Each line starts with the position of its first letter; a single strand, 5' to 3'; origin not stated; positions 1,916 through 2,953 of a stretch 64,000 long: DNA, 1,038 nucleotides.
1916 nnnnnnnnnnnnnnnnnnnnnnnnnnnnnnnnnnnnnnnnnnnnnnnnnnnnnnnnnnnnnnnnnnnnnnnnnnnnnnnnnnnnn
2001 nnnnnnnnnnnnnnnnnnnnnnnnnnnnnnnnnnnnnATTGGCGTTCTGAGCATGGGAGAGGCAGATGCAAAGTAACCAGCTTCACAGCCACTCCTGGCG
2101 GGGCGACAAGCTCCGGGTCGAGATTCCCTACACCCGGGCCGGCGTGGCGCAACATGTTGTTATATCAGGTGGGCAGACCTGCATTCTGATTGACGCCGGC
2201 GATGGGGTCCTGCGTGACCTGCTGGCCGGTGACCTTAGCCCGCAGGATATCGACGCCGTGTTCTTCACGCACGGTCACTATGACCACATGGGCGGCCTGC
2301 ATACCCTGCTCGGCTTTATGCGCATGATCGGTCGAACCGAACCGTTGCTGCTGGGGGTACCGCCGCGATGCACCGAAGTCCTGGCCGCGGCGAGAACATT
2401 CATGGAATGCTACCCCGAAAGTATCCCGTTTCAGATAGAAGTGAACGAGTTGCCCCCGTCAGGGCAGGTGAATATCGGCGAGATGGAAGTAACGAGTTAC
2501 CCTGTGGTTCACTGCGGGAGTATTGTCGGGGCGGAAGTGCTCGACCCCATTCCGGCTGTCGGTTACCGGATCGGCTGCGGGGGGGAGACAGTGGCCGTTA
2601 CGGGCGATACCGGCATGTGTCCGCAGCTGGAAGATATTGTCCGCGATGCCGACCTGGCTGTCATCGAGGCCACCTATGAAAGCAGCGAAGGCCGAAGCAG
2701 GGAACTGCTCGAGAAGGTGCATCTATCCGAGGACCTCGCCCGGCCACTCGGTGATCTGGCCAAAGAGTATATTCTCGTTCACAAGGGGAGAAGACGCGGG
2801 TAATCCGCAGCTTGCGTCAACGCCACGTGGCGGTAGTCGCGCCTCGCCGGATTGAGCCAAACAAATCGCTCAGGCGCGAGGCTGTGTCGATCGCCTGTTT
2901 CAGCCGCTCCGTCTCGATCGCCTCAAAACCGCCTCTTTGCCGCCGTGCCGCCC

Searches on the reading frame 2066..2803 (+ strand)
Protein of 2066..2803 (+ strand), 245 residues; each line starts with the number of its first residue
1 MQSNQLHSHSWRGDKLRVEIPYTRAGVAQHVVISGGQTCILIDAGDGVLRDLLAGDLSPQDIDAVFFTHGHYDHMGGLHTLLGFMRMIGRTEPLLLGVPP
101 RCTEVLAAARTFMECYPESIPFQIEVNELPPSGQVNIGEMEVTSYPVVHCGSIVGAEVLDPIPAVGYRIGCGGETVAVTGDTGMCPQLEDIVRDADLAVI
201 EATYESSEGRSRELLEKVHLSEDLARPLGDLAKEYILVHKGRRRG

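Call 49: search_protein_families(library=pfam, proteins=[window:2066-2803:+], max_evalue=0.0001)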
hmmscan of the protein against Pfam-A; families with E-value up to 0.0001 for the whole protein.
window:2066-2803:+ (245 aa): 2 families
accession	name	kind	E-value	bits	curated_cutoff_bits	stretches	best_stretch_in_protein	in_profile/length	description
PF12706.13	Lactamase_B_2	-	6e-22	78.7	27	1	40-221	3-179/200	Beta-lactamase superfamily domain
PF00753.33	Lactamase_B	-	8.8e-15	55.6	22.7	1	31-183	9-151/196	Metallo-beta-lactamase superfamily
